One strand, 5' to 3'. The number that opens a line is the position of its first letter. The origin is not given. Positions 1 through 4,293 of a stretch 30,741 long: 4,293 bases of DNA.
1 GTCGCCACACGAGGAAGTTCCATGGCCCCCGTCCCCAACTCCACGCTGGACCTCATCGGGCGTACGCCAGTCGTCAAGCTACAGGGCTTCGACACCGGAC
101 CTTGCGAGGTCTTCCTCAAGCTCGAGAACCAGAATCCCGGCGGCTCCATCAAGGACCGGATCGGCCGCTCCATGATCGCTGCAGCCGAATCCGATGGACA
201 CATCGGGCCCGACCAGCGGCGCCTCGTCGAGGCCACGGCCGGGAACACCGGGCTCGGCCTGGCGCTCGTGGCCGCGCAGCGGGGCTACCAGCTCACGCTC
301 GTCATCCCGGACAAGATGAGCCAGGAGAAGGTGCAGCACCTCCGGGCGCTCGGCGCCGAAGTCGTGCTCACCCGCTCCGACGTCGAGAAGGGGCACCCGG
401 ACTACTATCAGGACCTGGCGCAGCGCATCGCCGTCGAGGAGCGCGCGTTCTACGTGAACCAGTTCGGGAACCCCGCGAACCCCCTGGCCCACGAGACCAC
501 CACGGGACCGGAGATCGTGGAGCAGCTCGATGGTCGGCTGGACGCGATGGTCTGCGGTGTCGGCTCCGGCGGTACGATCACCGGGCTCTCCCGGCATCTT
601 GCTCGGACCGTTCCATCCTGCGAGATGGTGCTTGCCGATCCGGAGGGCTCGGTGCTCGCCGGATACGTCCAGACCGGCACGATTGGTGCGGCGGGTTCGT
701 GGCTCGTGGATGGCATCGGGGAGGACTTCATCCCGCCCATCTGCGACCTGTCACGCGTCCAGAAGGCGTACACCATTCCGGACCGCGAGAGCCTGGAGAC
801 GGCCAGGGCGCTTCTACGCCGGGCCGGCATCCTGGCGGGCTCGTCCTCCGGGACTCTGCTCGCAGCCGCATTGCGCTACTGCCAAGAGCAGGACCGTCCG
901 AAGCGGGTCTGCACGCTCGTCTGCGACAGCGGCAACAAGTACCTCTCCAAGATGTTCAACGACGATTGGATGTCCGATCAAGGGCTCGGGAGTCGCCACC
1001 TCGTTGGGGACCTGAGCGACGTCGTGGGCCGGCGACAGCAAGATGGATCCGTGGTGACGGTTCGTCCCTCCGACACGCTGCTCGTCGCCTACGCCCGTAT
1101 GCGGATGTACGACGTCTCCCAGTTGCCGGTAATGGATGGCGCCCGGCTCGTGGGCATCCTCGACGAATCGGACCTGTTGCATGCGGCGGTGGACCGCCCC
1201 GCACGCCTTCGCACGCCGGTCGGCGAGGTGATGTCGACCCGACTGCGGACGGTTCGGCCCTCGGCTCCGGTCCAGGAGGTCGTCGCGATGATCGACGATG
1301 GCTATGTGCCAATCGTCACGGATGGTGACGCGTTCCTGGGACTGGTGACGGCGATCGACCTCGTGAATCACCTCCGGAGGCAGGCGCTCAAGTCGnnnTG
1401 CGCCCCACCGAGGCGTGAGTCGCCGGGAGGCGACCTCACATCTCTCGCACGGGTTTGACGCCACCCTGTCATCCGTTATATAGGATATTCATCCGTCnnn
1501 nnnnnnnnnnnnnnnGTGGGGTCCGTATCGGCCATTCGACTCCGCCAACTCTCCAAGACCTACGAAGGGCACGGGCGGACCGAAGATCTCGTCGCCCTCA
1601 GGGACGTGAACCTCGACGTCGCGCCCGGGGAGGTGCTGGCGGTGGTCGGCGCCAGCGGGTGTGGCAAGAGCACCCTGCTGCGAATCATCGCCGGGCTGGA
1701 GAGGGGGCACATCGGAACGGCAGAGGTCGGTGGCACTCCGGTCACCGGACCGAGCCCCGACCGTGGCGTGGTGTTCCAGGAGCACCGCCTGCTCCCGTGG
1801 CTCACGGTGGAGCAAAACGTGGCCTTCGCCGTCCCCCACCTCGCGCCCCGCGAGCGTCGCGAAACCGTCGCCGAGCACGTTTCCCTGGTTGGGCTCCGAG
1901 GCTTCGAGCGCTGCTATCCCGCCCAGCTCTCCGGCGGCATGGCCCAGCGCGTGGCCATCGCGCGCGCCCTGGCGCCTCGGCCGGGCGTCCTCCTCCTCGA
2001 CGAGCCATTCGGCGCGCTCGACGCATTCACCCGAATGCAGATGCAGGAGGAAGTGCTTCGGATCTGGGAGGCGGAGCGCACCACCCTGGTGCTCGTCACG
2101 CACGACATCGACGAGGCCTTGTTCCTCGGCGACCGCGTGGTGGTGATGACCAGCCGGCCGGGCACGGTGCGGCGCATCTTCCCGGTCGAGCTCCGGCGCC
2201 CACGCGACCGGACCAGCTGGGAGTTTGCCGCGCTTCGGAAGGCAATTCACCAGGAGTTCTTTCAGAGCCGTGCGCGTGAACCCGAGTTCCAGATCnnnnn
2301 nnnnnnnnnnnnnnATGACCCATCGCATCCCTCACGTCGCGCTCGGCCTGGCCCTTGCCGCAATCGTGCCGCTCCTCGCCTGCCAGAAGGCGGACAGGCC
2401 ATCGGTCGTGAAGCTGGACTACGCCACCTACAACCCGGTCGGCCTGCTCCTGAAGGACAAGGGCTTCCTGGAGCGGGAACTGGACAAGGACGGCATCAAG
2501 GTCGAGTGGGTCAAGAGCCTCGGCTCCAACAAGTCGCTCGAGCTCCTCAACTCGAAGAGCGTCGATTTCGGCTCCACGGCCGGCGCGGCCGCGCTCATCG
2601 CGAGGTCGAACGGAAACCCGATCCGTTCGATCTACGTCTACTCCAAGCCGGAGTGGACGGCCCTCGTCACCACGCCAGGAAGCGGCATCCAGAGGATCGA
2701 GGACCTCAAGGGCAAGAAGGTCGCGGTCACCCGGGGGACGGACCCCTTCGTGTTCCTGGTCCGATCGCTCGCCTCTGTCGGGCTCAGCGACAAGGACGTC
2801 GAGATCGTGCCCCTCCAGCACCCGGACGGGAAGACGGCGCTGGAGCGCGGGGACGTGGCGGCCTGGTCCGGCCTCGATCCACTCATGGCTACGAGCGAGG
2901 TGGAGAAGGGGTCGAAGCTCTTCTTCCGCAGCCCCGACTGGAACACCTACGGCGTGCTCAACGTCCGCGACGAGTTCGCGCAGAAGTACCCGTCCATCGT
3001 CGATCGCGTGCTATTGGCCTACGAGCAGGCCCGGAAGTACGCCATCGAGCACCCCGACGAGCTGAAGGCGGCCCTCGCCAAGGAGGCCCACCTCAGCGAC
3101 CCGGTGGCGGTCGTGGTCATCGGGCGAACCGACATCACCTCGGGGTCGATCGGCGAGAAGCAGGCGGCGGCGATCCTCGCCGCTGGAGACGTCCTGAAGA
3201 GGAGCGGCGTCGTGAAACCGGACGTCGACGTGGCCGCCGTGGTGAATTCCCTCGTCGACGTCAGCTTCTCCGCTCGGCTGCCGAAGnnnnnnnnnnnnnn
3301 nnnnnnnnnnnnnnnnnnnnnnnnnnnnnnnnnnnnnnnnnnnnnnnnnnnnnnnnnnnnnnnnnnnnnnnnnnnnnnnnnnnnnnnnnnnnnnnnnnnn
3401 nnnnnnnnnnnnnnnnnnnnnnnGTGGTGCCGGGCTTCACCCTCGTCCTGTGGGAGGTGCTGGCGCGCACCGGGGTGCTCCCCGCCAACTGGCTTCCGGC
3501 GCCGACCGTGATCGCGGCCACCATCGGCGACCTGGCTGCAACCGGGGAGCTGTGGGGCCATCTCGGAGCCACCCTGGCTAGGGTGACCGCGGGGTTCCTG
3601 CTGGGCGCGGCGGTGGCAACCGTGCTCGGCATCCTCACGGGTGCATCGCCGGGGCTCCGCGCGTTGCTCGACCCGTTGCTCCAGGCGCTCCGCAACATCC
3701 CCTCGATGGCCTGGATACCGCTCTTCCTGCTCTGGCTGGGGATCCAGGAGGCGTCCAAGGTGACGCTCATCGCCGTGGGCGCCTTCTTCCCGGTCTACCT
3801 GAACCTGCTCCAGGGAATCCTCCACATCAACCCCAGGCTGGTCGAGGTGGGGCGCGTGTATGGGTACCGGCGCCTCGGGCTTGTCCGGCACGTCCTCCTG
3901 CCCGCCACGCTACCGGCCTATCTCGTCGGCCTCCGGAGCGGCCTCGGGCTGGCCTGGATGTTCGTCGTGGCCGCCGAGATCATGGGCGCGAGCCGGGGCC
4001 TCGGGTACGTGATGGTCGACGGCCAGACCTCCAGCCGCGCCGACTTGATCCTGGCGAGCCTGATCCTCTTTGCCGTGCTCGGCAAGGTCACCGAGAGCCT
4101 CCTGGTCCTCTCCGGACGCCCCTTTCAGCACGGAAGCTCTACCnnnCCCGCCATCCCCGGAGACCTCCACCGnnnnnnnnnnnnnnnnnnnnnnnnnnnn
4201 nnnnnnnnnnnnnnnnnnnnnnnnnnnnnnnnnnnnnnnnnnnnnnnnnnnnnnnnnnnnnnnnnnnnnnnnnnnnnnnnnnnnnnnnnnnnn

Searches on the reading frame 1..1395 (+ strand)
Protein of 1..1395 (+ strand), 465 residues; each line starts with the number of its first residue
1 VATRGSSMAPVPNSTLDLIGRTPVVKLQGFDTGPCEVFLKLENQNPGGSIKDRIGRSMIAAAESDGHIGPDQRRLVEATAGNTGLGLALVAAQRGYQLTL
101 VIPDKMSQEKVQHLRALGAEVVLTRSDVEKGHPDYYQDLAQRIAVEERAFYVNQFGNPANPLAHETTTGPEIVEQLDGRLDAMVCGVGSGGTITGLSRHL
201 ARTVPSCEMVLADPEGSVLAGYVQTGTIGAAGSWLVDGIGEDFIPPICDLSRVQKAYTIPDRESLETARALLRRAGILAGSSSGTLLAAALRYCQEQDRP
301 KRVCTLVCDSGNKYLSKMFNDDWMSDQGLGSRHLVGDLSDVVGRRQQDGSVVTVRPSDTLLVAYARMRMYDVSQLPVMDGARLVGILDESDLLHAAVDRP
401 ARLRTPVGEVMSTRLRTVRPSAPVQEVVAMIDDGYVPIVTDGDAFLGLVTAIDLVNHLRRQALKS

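Call 10: search_protein_families(library=pfam, proteins=[window:1-1395:+], max_evalue=0.01)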
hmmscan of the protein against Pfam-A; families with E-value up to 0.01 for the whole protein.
window:1-1395:+ (465 aa): 3 families
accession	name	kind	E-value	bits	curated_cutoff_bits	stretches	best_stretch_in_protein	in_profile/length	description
PF00291.31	PALP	-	1.2e-73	248.5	35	1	17-309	3-295/295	Pyridoxal-phosphate dependent enzyme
PF00571.33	CBS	-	8.6e-20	71.3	24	2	351-396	9-55/57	CBS domain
PF04391.17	DUF533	-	0.0024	17.9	29.6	1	54-85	73-104/178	Protein of unknown function (DUF533)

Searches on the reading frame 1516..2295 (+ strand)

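Call 10: search_protein_families(library=pfam, proteins=[window:1516-2295:+], max_evalue=0.01)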
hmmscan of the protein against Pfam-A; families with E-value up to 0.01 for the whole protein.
window:1516-2295:+ (260 aa): 7 families
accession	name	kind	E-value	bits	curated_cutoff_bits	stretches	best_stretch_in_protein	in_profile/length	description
PF00005.33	ABC_tran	-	2e-31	109.8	25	1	28-165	1-136/137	ABC transporter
PF13304.12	AAA_21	-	1.5e-06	28.9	27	0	41-61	2-22/304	AAA domain, putative AbiEii toxin, Type IV TA system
PF05729.18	NACHT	-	0.00051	20.3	26.7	0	40-59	2-21/167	NACHT domain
PF13521.12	AAA_28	-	0.00088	20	27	0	42-78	3-38/164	AAA domain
PF13191.12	AAA_16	-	0.001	20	32.6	1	20-72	4-59/167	AAA ATPase domain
PF20703.3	nSTAND1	-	0.0014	18.8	27.1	1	20-61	18-54/379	Novel STAND NTPase 1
PF13401.12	AAA_22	-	0.0018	19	27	1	40-193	7-120/130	AAA domain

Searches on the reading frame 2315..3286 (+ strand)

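Call 10: search_protein_families(library=pfam, proteins=[window:2315-3286:+], max_evalue=0.01)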
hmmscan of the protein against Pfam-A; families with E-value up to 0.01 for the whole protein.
window:2315-3286:+ (324 aa): 4 families
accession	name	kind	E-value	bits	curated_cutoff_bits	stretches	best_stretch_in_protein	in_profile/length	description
PF09084.16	NMT1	-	3.3e-24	86.4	20.5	1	58-249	18-215/216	NMT1/THI5 like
PF12974.12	Phosphonate-bd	-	3.5e-06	27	27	1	52-148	23-120/242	ABC transporter, phosphonate, periplasmic substrate-binding protein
PF16868.10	NMT1_3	-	6.2e-06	26.5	27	1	51-185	20-165/289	NMT1-like family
PF13379.11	NMT1_2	-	7.5e-06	26.4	24.7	1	129-252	119-245/252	NMT1-like family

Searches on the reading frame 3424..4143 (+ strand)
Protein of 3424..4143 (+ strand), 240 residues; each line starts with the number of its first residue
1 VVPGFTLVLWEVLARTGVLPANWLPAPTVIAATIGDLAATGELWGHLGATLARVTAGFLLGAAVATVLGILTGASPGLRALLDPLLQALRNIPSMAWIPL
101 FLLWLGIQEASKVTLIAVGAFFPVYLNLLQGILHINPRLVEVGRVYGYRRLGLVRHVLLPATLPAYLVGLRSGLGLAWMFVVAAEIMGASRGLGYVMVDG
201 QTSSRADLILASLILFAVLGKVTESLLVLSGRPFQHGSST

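Call 10: search_protein_families(library=pfam, proteins=[window:3424-4143:+], max_evalue=0.01)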
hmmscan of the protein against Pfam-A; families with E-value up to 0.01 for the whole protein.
window:3424-4143:+ (240 aa): 1 family
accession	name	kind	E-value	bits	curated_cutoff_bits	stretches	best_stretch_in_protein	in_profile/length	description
PF00528.27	BPD_transp_1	-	3.7e-23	82.7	26.4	1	66-226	2-174/184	Binding-protein-dependent transport system inner membrane component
